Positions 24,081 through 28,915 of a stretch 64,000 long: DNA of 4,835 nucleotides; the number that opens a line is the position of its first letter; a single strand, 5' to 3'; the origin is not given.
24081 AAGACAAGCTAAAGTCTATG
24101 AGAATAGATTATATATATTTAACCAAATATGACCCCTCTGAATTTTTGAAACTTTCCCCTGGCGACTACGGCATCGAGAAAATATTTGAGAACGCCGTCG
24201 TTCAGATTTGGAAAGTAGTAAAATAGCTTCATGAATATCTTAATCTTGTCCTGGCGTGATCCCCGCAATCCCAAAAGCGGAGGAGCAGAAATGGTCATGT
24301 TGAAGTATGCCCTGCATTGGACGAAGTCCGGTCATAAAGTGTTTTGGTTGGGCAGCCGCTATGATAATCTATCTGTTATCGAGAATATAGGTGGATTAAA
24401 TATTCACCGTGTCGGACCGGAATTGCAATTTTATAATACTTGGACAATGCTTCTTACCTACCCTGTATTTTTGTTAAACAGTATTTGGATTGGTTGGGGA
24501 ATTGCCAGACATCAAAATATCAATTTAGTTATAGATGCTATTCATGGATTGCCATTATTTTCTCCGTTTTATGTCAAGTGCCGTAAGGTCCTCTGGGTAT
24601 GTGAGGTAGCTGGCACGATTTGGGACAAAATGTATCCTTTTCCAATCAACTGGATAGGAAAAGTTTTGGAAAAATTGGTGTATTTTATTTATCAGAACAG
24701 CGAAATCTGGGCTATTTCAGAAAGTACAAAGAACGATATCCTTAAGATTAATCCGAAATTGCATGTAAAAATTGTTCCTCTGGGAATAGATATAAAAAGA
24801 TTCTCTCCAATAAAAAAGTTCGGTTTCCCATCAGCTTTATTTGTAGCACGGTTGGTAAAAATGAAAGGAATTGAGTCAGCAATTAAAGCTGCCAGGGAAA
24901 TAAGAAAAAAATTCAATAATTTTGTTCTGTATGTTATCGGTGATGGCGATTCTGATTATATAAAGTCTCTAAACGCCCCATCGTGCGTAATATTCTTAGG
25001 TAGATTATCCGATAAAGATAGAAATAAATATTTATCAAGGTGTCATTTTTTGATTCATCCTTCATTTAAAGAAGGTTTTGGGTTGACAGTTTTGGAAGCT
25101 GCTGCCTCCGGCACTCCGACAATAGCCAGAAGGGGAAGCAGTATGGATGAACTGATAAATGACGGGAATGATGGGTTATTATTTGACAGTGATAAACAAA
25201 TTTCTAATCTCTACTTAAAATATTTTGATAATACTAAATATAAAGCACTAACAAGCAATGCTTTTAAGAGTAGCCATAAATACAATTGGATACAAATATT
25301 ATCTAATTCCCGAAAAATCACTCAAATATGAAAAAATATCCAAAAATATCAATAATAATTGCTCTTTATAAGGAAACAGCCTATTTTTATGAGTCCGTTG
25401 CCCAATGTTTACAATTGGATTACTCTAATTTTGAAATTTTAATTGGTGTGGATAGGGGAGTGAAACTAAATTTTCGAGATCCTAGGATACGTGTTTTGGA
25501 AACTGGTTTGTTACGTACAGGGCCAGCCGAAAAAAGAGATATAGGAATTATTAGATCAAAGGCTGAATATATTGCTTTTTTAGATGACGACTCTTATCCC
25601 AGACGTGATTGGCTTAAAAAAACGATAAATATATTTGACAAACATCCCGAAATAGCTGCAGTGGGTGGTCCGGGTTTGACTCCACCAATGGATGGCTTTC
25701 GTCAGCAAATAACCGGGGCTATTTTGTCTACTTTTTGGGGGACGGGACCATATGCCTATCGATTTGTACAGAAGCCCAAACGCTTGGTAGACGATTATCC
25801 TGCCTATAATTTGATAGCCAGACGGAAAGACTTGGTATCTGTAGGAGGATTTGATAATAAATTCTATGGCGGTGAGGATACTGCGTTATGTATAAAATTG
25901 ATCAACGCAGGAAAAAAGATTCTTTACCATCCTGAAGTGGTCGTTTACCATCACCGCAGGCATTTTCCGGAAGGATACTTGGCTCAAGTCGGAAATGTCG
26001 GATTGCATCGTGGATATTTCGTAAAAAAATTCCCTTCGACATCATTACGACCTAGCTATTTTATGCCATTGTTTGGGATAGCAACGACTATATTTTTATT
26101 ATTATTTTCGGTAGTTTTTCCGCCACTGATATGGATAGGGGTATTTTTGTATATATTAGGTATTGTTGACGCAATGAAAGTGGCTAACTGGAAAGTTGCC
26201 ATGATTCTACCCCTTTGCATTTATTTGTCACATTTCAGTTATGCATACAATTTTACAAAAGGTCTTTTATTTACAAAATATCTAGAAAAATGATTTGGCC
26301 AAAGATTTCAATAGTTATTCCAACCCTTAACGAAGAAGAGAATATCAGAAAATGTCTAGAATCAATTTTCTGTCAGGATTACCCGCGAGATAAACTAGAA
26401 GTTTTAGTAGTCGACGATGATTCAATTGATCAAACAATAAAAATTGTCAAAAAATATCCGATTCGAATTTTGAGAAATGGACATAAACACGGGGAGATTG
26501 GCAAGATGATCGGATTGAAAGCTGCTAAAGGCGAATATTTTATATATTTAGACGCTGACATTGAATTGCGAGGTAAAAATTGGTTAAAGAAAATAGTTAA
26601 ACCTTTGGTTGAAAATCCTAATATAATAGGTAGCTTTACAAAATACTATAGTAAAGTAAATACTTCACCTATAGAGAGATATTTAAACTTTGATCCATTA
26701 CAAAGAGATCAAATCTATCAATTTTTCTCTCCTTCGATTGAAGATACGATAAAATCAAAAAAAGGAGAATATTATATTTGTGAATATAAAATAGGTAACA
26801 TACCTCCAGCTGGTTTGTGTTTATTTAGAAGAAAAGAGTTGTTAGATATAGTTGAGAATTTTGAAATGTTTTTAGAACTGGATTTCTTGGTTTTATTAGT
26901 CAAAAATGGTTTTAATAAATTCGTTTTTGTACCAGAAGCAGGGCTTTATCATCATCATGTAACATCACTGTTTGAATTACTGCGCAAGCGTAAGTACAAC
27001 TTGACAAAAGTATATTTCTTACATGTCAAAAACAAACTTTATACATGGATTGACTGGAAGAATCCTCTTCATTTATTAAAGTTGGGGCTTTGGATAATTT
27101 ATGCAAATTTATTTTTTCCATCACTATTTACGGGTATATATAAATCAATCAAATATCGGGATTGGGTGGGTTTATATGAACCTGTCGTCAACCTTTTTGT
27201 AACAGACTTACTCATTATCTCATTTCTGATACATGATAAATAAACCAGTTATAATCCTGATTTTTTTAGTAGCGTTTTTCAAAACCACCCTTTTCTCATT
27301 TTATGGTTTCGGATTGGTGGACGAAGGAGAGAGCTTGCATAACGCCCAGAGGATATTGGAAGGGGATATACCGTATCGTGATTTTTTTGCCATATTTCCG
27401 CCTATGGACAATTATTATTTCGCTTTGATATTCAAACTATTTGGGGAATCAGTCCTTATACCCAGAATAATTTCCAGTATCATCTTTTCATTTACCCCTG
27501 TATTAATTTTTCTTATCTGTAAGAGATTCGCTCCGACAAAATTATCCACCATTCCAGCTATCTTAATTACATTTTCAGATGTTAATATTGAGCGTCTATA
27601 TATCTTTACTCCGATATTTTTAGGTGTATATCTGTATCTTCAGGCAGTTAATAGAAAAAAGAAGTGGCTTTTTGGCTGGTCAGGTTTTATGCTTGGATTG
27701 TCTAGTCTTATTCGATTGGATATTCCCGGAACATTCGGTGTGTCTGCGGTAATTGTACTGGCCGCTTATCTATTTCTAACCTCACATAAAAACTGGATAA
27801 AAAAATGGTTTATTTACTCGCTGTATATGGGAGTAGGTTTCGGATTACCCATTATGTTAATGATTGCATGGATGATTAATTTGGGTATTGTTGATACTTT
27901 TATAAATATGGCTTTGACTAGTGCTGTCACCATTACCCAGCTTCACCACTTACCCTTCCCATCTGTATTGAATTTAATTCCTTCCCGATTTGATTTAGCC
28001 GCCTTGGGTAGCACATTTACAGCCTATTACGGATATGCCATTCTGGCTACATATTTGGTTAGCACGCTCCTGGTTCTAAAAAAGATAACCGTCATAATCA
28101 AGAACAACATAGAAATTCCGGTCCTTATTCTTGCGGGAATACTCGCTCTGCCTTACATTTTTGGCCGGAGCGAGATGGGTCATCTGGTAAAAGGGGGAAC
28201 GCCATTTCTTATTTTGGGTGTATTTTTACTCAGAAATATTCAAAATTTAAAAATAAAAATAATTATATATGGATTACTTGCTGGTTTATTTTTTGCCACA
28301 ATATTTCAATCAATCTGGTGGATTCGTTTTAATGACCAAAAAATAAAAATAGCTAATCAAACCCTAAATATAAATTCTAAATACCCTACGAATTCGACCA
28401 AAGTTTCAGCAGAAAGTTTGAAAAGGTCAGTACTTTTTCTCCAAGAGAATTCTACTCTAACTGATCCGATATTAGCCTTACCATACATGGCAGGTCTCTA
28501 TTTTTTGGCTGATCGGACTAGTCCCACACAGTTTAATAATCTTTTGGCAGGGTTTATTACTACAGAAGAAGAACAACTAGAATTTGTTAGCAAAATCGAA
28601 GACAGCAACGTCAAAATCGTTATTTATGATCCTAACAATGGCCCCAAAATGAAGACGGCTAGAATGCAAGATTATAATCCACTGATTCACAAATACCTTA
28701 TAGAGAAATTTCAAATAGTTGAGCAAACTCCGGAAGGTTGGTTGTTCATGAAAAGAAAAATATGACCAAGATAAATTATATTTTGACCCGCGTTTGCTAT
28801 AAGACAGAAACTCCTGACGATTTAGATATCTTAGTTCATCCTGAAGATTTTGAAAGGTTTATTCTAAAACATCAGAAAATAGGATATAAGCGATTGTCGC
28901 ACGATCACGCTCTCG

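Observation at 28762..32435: Candidate lipid-linked sugar-donor module: UbiA-family prenyl-phosphate transferase plus PHP phosphoesterase (fused to a methyltransferase) plus Tmk-like kinase plus NTase-fold protein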

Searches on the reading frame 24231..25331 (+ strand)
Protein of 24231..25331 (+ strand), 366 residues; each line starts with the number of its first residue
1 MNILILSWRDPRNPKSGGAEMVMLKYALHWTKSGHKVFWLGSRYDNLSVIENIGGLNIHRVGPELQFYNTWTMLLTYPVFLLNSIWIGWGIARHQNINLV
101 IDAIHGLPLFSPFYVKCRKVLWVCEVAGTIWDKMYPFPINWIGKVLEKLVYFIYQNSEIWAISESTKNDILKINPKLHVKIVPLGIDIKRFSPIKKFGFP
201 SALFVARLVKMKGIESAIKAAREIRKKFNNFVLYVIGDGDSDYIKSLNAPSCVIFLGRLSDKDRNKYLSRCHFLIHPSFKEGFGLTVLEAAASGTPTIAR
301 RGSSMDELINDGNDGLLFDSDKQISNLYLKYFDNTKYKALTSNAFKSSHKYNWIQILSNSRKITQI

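Call 3: search_protein_families(library=pfam, proteins=[window:24231-25331:+], max_evalue=0.01)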
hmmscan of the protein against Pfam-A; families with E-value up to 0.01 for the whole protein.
window:24231-25331:+ (366 aa): 5 families
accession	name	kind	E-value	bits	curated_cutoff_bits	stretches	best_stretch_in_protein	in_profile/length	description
PF00534.26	Glycos_transf_1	-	1.7e-29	103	26.4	1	196-336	12-161/172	Glycosyl transferases group 1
PF13692.12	Glyco_trans_1_4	-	4.6e-25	89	27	1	201-321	3-127/142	Glycosyl transferases group 1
PF20706.3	GT4-conflict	-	1e-10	41.6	26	1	196-312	194-323/385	Family 4 Glycosyltransferase in conflict systems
PF13439.12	Glyco_transf_4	-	7.9e-06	26.4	28.5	1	17-190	2-170/170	Glycosyltransferase Family 4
PF13524.12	Glyco_trans_1_2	-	0.0003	21.2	25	1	230-327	14-107/144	Glycosyl transferase-like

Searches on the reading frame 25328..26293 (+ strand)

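Call 3: search_protein_families(library=pfam, proteins=[window:25328-26293:+], max_evalue=0.01)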
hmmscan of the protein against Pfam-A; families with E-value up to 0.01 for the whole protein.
window:25328-26293:+ (321 aa): 5 families
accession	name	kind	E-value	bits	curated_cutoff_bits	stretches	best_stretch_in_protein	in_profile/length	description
PF00535.33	Glycos_transf_2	-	5e-15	56.3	23.3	1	8-166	1-162/168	Glycosyl transferase family 2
PF13641.12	Glyco_tranf_2_3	-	3e-10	41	27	1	5-218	1-221/230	Glycosyltransferase like family 2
PF13632.12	Glyco_trans_2_3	-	2.5e-06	27.9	27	1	81-273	1-187/198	Glycosyl transferase family group 2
PF10111.15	Glyco_tranf_2_2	-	2.5e-06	27.6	27.3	0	161-210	167-218/276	Glycosyltransferase like family 2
PF02709.20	Glyco_transf_7C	-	0.0001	22.3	23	1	161-202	23-66/78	N-terminal domain of galactosyltransferase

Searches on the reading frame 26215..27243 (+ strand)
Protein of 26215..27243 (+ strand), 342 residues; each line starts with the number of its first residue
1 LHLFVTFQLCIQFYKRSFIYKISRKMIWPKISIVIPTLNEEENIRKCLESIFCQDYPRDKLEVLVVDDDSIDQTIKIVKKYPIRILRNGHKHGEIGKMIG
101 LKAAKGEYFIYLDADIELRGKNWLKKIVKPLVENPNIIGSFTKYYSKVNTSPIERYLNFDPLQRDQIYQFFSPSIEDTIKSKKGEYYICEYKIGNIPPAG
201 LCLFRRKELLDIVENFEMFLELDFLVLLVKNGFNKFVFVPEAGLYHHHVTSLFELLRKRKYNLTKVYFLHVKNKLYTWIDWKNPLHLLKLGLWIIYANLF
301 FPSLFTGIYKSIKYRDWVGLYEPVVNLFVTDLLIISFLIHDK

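Call 3: search_protein_families(library=pfam, proteins=[window:26215-27243:+], max_evalue=0.01)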
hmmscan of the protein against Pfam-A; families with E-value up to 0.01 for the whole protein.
window:26215-27243:+ (342 aa): 2 families
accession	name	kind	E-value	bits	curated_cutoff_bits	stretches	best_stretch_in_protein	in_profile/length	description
PF00535.33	Glycos_transf_2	-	1.8e-28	100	23.3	1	32-153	1-127/168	Glycosyl transferase family 2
PF13641.12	Glyco_tranf_2_3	-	7.4e-09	36.4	27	1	29-258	1-223/230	Glycosyltransferase like family 2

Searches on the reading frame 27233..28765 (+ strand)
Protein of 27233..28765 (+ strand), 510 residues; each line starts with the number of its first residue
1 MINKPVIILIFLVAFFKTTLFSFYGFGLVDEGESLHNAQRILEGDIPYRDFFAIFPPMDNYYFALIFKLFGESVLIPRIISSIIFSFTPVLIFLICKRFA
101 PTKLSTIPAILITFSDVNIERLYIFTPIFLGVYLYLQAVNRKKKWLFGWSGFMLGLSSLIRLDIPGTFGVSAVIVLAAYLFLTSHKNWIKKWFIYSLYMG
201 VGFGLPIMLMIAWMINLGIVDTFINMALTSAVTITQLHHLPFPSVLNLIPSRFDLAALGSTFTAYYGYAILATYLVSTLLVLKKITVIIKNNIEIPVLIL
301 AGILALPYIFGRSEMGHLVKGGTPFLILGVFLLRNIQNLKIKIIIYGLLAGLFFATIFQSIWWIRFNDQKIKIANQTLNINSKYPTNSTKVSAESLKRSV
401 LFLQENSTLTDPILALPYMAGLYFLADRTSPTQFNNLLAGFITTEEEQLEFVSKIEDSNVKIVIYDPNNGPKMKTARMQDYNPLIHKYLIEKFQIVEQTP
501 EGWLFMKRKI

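Call 3: search_protein_families(library=pfam, proteins=[window:27233-28765:+], max_evalue=0.01)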
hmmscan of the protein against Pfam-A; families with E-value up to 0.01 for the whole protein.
window:27233-28765:+ (510 aa): 1 family
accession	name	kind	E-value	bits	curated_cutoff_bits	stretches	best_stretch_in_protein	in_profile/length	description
PF13231.12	PMT_2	-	1.1e-05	26.1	26.1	1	56-201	3-148/160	Dolichyl-phosphate-mannose-protein mannosyltransferase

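Call 5: search_protein_families(library=ncbifam, proteins=[window:27233-28765:+], max_evalue=0.01)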
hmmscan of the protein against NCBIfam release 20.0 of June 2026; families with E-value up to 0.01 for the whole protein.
window:27233-28765:+ (510 aa): 0 families
